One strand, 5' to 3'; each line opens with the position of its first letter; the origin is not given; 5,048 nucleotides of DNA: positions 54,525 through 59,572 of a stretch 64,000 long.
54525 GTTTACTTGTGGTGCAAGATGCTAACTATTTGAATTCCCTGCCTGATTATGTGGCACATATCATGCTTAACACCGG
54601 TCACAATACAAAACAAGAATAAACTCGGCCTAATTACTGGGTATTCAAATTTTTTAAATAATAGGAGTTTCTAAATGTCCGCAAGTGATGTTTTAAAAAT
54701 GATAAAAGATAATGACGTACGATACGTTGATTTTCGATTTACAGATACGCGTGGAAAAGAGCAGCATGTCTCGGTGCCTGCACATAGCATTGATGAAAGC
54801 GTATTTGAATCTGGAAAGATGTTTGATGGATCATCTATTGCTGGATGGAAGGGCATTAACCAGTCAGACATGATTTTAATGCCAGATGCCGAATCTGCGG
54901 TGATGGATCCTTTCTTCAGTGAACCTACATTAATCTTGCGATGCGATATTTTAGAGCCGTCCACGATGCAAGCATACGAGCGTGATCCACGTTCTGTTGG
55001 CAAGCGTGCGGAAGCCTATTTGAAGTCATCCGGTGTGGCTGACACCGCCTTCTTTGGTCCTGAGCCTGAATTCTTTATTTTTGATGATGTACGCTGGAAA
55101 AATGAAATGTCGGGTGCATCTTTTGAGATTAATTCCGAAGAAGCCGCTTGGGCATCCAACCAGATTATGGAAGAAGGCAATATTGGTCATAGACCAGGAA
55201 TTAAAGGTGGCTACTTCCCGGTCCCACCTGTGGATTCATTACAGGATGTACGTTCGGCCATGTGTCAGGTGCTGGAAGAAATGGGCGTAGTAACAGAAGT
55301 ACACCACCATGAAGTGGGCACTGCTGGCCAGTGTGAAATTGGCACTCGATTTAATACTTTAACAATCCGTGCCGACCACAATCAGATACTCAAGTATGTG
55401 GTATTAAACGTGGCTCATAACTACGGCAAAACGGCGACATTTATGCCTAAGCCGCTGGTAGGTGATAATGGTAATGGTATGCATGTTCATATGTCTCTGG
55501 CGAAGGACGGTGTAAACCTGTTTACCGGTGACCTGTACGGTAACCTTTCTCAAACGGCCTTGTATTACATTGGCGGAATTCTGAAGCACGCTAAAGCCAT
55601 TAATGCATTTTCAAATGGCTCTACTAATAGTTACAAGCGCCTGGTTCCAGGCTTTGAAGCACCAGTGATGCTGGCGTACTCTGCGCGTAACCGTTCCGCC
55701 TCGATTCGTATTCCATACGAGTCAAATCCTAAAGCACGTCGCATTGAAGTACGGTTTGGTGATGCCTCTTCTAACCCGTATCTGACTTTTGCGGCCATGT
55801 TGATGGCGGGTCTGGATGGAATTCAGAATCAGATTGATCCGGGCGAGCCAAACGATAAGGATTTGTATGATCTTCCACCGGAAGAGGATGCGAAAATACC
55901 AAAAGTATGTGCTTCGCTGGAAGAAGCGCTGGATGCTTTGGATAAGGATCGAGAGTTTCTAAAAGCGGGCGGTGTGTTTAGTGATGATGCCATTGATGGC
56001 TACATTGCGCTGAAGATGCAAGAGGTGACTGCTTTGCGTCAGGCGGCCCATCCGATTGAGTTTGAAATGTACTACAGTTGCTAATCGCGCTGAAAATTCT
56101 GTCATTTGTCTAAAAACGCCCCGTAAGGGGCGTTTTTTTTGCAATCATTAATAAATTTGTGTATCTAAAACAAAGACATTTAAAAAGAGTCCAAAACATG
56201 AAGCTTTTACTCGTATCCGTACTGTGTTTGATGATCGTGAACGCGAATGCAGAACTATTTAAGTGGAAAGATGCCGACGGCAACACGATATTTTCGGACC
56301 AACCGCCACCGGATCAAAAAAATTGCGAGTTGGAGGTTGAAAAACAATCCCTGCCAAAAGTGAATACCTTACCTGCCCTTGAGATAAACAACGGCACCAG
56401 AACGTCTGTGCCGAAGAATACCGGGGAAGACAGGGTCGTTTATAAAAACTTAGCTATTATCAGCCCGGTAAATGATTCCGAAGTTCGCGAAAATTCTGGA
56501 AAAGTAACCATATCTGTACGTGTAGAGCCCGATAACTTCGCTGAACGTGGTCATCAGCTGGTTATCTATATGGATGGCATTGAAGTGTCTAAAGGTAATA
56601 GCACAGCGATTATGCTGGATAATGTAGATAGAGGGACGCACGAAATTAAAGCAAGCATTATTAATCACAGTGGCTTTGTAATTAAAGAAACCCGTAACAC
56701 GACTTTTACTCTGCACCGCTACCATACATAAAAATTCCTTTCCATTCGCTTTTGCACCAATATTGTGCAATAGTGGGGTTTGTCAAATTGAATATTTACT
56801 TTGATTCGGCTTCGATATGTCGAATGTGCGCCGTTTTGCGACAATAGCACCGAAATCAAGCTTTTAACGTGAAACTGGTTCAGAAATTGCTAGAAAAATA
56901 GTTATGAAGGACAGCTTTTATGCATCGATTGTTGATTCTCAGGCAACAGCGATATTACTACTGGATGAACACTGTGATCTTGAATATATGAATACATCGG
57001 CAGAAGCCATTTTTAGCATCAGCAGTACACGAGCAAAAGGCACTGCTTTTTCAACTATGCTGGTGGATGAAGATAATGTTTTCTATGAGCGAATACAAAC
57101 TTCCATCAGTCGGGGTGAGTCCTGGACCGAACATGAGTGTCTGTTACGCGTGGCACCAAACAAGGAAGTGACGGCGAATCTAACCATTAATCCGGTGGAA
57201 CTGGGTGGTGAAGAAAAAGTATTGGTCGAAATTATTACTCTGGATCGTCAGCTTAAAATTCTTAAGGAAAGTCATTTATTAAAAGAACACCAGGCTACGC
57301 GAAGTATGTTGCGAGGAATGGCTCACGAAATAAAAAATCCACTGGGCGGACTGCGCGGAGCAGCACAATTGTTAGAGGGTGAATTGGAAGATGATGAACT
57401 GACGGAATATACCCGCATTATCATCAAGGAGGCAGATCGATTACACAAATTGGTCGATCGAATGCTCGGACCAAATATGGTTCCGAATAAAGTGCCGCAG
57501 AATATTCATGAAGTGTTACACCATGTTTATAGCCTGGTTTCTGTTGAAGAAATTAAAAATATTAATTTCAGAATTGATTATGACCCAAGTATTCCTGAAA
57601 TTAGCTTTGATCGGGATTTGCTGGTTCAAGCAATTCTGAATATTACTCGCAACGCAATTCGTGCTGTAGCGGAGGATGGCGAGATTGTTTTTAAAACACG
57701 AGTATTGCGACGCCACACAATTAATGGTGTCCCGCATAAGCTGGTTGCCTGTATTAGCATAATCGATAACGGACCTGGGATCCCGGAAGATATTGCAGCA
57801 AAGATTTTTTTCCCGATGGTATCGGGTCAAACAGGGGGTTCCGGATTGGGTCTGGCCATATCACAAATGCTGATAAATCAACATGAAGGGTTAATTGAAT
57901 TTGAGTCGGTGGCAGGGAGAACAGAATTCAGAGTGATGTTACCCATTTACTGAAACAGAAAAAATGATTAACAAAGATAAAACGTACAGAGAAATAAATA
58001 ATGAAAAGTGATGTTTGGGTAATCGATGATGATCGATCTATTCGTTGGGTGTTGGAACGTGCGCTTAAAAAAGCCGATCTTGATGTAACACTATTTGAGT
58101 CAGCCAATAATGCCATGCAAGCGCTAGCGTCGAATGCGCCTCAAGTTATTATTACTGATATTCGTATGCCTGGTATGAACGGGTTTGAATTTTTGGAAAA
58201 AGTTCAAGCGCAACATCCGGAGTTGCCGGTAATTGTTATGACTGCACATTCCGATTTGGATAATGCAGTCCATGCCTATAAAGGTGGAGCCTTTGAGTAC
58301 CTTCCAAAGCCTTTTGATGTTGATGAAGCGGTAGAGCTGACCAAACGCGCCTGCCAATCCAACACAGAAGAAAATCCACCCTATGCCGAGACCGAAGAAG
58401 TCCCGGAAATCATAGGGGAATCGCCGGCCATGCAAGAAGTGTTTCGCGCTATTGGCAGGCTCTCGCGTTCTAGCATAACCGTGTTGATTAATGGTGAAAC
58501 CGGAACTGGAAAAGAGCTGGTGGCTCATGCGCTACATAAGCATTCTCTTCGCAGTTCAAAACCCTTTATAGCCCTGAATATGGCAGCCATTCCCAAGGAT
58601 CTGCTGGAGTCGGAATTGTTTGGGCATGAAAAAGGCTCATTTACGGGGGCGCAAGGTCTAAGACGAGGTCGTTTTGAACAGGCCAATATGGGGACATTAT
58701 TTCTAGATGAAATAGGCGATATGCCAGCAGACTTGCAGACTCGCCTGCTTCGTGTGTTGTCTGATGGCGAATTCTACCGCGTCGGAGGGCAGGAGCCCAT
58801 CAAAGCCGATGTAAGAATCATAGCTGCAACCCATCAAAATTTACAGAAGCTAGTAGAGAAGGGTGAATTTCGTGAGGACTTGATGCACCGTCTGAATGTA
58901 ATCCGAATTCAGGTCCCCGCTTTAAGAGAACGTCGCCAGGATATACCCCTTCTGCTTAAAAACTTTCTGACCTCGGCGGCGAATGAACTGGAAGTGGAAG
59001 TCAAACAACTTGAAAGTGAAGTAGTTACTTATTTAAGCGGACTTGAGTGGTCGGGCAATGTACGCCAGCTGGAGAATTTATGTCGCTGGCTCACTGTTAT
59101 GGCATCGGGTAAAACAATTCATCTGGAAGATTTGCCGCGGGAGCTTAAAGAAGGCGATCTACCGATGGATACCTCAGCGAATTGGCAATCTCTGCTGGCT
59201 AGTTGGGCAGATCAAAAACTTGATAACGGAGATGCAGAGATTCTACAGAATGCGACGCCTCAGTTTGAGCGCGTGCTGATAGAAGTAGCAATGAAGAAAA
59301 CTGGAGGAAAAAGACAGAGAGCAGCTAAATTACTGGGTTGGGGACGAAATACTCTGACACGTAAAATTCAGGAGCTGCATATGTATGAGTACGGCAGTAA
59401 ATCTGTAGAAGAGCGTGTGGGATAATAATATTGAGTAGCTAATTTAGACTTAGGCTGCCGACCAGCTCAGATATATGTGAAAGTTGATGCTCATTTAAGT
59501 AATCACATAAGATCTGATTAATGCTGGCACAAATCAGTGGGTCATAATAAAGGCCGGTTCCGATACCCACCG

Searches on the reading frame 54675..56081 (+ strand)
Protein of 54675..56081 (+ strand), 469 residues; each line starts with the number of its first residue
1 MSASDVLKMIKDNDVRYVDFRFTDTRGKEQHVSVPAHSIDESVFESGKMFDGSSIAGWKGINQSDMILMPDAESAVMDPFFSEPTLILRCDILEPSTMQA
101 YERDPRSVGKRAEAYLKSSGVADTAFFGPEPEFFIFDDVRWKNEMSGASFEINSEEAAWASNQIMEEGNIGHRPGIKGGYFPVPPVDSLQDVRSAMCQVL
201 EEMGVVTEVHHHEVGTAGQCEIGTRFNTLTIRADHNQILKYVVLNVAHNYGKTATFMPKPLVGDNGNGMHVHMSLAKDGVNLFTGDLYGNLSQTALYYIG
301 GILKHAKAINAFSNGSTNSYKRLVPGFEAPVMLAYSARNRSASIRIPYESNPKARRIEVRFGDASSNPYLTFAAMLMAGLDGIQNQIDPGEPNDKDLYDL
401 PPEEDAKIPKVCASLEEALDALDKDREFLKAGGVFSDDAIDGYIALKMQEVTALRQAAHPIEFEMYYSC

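Call 58: search_protein_families(library=pfam, proteins=[window:54675-56081:+], max_evalue=0.00001)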
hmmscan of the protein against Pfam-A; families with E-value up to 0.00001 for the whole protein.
window:54675-56081:+ (469 aa): 2 families
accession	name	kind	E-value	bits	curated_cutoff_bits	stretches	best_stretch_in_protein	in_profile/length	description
PF00120.29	Gln-synt_C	-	9e-135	449.6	24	1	102-466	1-344/344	Glutamine synthetase, catalytic domain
PF03951.24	Gln-synt_N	-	1.8e-31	108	33.4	1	14-95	1-82/82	Glutamine synthetase, beta-Grasp domain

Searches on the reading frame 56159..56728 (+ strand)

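Call 58: search_protein_families(library=pfam, proteins=[window:56159-56728:+], max_evalue=0.00001)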
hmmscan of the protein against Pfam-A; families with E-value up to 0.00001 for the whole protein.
window:56159-56728:+ (190 aa): 1 family
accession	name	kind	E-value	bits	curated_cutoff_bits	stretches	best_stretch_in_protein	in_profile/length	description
PF13511.11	DUF4124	-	1.3e-10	41.7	22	1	22-57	3-38/56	Domain of unknown function (DUF4124)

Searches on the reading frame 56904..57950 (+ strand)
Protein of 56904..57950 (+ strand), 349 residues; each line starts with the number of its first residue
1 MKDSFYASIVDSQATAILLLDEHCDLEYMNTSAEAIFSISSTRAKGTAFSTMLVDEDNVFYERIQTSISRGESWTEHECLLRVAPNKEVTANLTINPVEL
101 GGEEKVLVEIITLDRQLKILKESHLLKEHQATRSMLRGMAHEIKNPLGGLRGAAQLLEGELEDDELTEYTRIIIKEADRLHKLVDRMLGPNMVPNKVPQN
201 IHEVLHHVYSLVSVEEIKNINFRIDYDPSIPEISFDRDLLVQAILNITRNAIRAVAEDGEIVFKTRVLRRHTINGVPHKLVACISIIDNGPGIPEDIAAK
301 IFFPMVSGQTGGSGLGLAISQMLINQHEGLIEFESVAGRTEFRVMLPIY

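Call 58: search_protein_families(library=pfam, proteins=[window:56904-57950:+], max_evalue=0.00001)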
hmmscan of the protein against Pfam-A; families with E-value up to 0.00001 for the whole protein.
window:56904-57950:+ (349 aa): 3 families
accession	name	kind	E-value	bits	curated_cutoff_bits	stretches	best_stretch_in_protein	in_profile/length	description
PF02518.31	HATPase_c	-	1.5e-17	64.4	26.4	1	236-348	2-109/111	Histidine kinase-, DNA gyrase B-, and HSP90-like ATPase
PF00512.31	HisKA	-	2.7e-15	56.6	26.9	1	133-188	3-58/66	His Kinase A (phospho-acceptor) domain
PF00989.32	PAS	-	8e-08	32.7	22.6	1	5-104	2-102/113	PAS fold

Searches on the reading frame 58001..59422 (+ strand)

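Call 58: search_protein_families(library=pfam, proteins=[window:58001-59422:+], max_evalue=0.00001)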
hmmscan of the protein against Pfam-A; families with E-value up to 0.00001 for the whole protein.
window:58001-59422:+ (474 aa): 7 families
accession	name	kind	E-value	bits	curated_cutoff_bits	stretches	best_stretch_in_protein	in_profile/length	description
PF00158.32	Sigma54_activat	-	2.3e-71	239.3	20.2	1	137-304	1-168/168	Sigma-54 interaction domain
PF00072.30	Response_reg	-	8e-30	103.7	30.2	1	5-112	1-108/111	Response regulator receiver domain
PF25601.1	AAA_lid_14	-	4.7e-25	87.7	27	1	309-387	1-79/87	AAA+ ATPase lid domain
PF14532.12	Sigma54_activ_2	-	1e-24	87.8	25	1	138-308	1-138/138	Sigma-54 interaction domain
PF02954.25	HTH_8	-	2.5e-14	53.2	22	1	421-458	4-41/42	Bacterial regulatory protein, Fis family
PF07724.20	AAA_2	-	2.3e-07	31.5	27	1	158-287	3-133/166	AAA domain (Cdc48 subfamily)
PF07728.20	AAA_5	-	2.4e-07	31.3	22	1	161-280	2-124/139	AAA domain (dynein-related subfamily)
